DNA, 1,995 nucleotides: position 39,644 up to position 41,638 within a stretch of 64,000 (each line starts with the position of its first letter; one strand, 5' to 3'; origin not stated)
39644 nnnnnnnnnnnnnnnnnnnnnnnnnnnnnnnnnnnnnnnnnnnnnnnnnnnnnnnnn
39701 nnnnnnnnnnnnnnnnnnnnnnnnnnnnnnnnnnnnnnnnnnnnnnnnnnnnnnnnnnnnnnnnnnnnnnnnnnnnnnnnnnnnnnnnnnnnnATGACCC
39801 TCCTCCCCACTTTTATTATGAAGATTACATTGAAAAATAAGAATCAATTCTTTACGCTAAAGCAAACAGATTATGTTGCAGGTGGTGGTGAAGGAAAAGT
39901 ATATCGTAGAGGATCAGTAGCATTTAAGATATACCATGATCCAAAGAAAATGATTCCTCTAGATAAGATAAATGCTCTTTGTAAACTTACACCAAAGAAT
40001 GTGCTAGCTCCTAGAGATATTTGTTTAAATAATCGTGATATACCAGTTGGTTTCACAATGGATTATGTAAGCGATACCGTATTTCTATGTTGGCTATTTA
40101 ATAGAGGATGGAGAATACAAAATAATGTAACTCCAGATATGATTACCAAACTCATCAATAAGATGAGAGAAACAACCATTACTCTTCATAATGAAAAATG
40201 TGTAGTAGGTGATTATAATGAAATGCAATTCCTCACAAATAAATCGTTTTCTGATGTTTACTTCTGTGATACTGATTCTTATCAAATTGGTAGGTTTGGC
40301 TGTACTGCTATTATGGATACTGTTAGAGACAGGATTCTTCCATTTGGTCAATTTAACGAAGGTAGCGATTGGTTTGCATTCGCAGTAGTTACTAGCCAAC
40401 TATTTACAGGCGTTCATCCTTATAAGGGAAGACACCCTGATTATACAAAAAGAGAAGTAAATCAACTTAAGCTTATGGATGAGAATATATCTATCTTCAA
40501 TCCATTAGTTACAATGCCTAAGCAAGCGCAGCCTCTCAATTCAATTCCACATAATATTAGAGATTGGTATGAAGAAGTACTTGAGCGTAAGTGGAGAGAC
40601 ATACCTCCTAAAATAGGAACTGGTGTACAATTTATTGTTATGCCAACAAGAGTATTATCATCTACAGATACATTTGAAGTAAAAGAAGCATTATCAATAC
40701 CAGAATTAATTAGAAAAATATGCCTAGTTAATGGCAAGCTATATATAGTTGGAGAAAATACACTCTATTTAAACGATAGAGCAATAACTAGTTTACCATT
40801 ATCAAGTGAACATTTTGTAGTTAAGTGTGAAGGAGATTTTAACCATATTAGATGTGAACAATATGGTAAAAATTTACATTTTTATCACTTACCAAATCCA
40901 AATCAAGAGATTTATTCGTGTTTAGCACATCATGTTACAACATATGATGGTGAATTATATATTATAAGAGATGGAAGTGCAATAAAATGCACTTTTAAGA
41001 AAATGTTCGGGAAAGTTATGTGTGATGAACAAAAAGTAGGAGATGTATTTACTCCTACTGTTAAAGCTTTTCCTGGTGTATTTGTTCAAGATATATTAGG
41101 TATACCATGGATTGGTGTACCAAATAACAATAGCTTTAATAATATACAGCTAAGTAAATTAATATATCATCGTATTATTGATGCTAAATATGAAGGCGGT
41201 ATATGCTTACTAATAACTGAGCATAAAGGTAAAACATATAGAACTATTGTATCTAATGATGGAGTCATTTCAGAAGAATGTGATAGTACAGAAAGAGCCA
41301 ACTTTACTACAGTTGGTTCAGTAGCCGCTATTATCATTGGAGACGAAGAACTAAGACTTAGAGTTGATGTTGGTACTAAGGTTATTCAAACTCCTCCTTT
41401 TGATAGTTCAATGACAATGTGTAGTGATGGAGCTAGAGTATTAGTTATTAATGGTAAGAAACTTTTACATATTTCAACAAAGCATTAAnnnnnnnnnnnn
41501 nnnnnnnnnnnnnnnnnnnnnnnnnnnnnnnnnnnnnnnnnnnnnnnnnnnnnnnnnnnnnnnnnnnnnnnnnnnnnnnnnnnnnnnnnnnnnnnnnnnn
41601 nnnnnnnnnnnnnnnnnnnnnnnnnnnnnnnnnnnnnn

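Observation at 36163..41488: TerY-P-like triad: vWA protein, PP2C phosphatase and eukaryotic-like Ser/Thr kinase, adjacent to an SPFH/band-7 membrane protein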

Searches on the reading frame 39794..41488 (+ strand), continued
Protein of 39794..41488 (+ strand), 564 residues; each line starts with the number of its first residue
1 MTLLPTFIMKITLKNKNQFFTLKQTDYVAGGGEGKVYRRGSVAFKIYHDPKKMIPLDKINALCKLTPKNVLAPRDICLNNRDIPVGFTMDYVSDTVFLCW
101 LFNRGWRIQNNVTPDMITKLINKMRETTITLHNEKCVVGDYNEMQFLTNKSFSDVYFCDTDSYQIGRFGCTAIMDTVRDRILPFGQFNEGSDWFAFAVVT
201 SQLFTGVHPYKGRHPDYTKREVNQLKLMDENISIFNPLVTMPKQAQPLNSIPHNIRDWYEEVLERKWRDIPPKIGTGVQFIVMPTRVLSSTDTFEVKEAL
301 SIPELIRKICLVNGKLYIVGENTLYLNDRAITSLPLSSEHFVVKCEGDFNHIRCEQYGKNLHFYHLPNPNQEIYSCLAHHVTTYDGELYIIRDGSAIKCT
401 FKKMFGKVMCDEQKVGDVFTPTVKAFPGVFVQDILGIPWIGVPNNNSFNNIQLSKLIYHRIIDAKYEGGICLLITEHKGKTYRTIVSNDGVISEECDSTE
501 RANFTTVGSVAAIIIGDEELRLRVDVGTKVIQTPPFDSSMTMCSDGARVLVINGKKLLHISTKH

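Call 94: search_protein_families(library=padloc, proteins=[L074:6331-7077:+, L074:7133-7999:+, L074:7917-9674:+, L005:5591-6334:+, L005:6940-7854:+, L005:8001-9680:+], max_evalue=0.01)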
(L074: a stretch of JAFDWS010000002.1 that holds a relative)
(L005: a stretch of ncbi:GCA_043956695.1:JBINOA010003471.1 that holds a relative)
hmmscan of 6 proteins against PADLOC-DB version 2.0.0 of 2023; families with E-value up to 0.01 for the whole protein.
L074:6331-7077:+ (249 aa): 0 families

L074:7133-7999:+ (289 aa): 0 families

L074:7917-9674:+ (586 aa): 1 family
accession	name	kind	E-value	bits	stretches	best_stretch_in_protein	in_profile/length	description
PDLC04053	PD-T4-6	-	0.00026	18.5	1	134-256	113-232/311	-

L005:5591-6334:+ (247 aa): 0 families

L005:6940-7854:+ (304 aa): 0 families

L005:8001-9680:+ (559 aa): 6 families
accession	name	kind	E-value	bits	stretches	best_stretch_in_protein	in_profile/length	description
PDLC04047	PD-T4-6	-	1.7e-08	31.9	1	52-207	62-216/327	-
PDLC04057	PD-T4-6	-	9.6e-05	19.6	1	96-206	96-213/443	-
PDLC04138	mad6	-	0.00015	18.8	0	176-208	229-261/659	mads_6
PDLC04048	PD-T4-6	-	0.00019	19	1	81-206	89-215/354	-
PDLC04053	PD-T4-6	-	0.00096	16.7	1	97-207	98-215/311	-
PDLC04039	PD-T4-6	-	0.0034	14.4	1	97-206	103-218/458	-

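Call 97: fold_search(model_id=the predicted structure, library=viral)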
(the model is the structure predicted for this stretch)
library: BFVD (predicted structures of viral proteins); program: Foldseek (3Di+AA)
matches with E <= 10: 1239; with E <= 0.001: 192
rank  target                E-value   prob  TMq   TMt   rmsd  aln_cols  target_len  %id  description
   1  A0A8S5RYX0            2.5e-29  1.00  0.43  0.44  26.2       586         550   20  non-specific serine/threonine protein kinase [Myoviridae sp. ctNQV2]
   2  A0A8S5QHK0            1.4e-08  1.00  0.32  0.45   6.8       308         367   14  Uncharacterized protein (Fragment) [Siphoviridae sp. ctXmm2]
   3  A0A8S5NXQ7            2.9e-07  1.00  0.33  0.34   6.9       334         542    7  Uncharacterized protein [Siphoviridae sp. ctobd83]
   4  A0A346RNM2            3.2e-07  1.00  0.31  0.58   7.8       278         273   17  Protein kinase 1 [Cryptophlebia peltastica nucleopolyhedrovirus]
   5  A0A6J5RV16            4.4e-07  1.00  0.30  0.34   8.0       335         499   11  Bacteriophage P22, Gp10, DNA-stabilising [uncultured Caudovirales phage]
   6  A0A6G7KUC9            1.1e-06  1.00  0.34  0.46  13.7       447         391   11  Serine/threonine-protein kinase 1 [African swine fever virus]
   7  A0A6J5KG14            1.5e-06  1.00  0.29  0.34   9.0       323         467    8  Bacteriophage P22, Gp10, DNA-stabilising [uncultured Caudovirales phage]
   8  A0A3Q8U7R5            2.0e-06  1.00  0.27  0.29   9.0       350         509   10  Putative BTB/POZ domain-containing protein [Megavirus baoshan]
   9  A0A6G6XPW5            2.8e-06  1.00  0.32  0.61   5.9       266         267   15  (no name in the UniProt tables at hand)
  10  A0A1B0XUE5            3.1e-06  1.00  0.31  0.42   6.6       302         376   12  (no name in the UniProt tables at hand)
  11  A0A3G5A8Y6            3.3e-06  1.00  0.31  0.33  15.0       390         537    9  Uncharacterized protein [Hyperionvirus sp.]
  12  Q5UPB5                3.4e-06  1.00  0.26  0.29   9.2       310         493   11  Putative BTB/POZ domain-containing protein L35 [Acanthamoeba polyphaga mimivirus]
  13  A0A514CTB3            3.6e-06  1.00  0.32  0.50   9.8       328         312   11  Uncharacterized protein [Achromobacter phage Motura]
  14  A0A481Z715            4.4e-06  1.00  0.27  0.30   7.7       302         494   10  Uncharacterized protein [Pithovirus LCPAC104]
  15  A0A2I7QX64            4.6e-06  1.00  0.32  0.41   6.5       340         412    9  (no name in the UniProt tables at hand)
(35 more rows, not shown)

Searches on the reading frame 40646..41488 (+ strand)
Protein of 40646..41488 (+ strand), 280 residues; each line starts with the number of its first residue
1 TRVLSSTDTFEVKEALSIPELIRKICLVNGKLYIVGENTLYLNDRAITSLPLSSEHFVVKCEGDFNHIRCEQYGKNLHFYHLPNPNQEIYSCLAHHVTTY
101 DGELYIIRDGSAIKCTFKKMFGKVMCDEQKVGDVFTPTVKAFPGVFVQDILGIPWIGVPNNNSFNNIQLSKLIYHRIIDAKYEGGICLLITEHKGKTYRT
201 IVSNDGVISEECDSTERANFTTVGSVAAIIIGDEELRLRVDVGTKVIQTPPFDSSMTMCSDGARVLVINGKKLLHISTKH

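Call 59: predict_structure(alignment_id=A5)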
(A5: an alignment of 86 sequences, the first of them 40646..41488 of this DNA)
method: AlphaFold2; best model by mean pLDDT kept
length: 280 residues; sequences in the alignment: 86
mean_pLDDT: 95.7   pTM: 0.91
mean pLDDT of the five models: 95.7, 95.7, 95.6, 95.5, 94.8
residues with pLDDT >= 90: 265; 70-90: 14; 50-70: 1; < 50: 0
segments of 3 or more residues with pLDDT < 50: none
pLDDT, mean of each block of 10 residues (from residue 1): 78 97 97 98 97 97 97 98 95 98 97 98 97 96 98 96 96 98 97 98 95 97 96 93 92 95 97 93
secondary structure, 60 per line:
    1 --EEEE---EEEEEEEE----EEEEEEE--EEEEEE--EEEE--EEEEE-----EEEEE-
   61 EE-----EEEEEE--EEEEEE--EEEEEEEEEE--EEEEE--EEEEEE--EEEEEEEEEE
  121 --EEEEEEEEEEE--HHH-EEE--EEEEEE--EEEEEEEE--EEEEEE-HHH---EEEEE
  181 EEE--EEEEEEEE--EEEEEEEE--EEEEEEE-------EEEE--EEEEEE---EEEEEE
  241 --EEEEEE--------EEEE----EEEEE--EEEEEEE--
elements in order: E3-6 E10-17 E22-28 E31-36 E39-42 E45-49 E55-59 E68-73 E76-81 E84-93 E96-100 E103-108 E111-120 E123-133 E140-142 E145-150 E153-160 E163-168 E176-183 E186-193 E196-203 E206-212 E220-223 E226-231 E235-240 E243-248 E257-260 E265-269 E272-278

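Call 64: fold_search(model_id=the predicted structure, library=pdb)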
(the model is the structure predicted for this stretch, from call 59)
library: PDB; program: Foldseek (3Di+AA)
matches with E <= 10: 1459; with E <= 0.001: 351
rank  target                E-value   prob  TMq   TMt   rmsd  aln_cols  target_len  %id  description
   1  4uuy_B                5.0e-07  1.00  0.47  0.43   8.2       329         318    8  Structural Identification of the Vps18 beta-propeller reveals a critical role in the HOPS complex stability and functi (released 2014-10-29)
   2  3q54                  5.5e-07  1.00  0.46  0.39   8.5       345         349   10  Crystal structure of Escherichia coli BamB (released 2012-05-09)
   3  2yh3                  5.5e-07  1.00  0.49  0.41   9.0       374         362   10  The structure of BamB from E. coli (released 2011-05-25)
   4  8qx8_B                7.3e-07  1.00  0.48  0.24   8.1       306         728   11  Endosomal membrane tethering complex CORVET (released 2024-07-03)
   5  3prw                  9.3e-07  1.00  0.48  0.40   7.4       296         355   14  Crystal structure of the lipoprotein BamB (released 2011-01-19)
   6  7z6e_C                1.2e-06  1.00  0.49  0.31   8.0       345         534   11  Structure of the C1-PH-CNH regulatory module of MRCK1 (released 2023-02-22)
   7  4uuy_A                1.4e-06  1.00  0.48  0.44   8.2       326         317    9  Structural Identification of the Vps18 beta-propeller reveals a critical role in the HOPS complex stability and functi (released 2014-10-29)
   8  7vci_I                1.4e-06  1.00  0.49  0.18   8.4       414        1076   11  Structure of Xenopus laevis NPC nuclear ring asymmetric unit (released 2022-02-02)
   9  9co0_B                1.9e-06  1.00  0.49  0.42   7.0       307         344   12  CryoEM structure of BAM in complex with the PTB2 open-state inhibitor (in SMA nanodisc) (released 2024-12-25)
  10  9cnx_B                2.1e-06  1.00  0.41  0.36  10.0       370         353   10  CryoEM structure of BAM in complex with the PTB1 closed-state inhibitor (in DDM detergent) (released 2024-12-25)
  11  2w18                  2.6e-06  1.00  0.50  0.46   7.8       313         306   10  Crystal structure of the C-terminal WD40 domain of human PALB2 (released 2009-07-28)
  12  6v05_B                2.6e-06  1.00  0.43  0.38   9.3       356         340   10  Cryo-EM structure of a substrate-engaged Bam complex (released 2020-06-10)
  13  9cnz_B                3.0e-06  1.00  0.47  0.40   8.4       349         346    9  Structure of BAM complexed with PTB2 ligand in detergent (released 2024-12-25)
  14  4imm_B                4.5e-06  1.00  0.49  0.44   7.6       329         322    8  The crystal structure of BamB from Moraxella catarrhalis (released 2014-03-26)
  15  3mkq_C                4.7e-06  1.00  0.48  0.21   9.0       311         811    9  Crystal structure of yeast alpha/betaprime-COP subcomplex of the COPI vesicular coat (released 2010-07-14)
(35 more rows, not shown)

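Call 86: search_protein_representatives(protein=window:40646-41488:+)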
Query: 280 residues. Proteins with E-value up to 0.001 (for the whole library): 258; up to 1e-10: 54; up to 1e-30: 2. The best 150 are listed.
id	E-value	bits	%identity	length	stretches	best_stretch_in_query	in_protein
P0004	1.5e-46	175.5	40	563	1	3-279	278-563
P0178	6.3e-34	134.1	40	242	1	56-279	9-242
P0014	3.8e-24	102.0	30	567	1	2-277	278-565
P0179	1.5e-23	100.1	37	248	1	94-275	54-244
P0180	1.1e-19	87.3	29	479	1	4-278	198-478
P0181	1.5e-19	86.9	33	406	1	8-275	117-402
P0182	2.2e-19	86.4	29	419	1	4-279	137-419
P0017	9.9e-19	84.2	34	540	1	99-279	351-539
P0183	1.0e-18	84.1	30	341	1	1-276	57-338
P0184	1.9e-18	83.3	30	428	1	3-278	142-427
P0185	6.3e-18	81.6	29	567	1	2-276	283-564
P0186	1.7e-17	80.1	26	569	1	3-276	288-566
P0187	2.4e-17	79.7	32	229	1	79-279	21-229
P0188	1.6e-16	76.9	28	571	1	3-276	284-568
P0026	5.2e-16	75.3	29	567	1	10-279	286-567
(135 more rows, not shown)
